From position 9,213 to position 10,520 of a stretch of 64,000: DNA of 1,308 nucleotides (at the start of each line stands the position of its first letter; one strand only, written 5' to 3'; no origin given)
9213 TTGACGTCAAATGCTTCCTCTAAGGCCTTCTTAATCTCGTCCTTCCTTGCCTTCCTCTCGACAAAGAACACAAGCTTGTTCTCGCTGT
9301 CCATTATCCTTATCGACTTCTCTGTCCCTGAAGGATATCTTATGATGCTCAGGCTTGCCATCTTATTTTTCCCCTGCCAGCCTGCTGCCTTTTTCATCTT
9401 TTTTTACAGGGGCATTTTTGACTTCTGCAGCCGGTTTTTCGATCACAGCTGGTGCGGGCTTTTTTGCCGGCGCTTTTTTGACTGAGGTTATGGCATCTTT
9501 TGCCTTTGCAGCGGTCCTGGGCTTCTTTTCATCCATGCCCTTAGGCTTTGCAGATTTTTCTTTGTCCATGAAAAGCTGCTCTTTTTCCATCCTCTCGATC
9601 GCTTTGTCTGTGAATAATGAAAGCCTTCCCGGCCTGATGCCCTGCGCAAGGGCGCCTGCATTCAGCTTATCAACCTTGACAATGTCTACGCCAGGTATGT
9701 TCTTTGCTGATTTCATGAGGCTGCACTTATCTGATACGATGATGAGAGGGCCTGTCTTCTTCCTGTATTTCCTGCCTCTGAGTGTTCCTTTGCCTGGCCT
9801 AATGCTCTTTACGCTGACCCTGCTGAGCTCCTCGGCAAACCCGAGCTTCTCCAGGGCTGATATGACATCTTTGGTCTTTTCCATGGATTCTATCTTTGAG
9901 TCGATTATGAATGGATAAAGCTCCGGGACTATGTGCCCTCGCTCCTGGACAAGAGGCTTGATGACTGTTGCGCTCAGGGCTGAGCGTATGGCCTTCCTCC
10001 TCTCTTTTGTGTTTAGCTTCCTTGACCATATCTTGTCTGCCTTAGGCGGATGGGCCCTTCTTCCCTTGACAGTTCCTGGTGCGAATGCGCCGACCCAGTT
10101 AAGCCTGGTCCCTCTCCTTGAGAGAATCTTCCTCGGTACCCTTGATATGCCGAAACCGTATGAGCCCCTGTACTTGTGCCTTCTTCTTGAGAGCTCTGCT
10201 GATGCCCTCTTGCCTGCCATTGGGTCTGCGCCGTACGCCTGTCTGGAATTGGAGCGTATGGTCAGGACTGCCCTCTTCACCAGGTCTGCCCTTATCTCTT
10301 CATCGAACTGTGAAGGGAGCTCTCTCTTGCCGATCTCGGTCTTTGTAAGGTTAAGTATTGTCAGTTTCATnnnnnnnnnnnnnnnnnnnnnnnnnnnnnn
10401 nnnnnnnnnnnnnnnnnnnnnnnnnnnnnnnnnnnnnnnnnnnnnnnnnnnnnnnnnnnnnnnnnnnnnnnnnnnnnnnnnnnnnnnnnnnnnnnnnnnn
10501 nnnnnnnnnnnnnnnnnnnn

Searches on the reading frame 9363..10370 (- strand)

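Call 48: search_protein_families(library=pfam, proteins=[window:9363-10370:-], max_evalue=0.00001)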
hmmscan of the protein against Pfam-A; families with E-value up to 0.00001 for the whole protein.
window:9363-10370:- (335 aa): 1 family
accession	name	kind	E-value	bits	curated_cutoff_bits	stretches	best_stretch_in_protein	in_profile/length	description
PF00573.27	Ribosomal_L4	-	2.7e-35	122.2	25.8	1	17-263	2-189/190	Ribosomal protein L4/L1 family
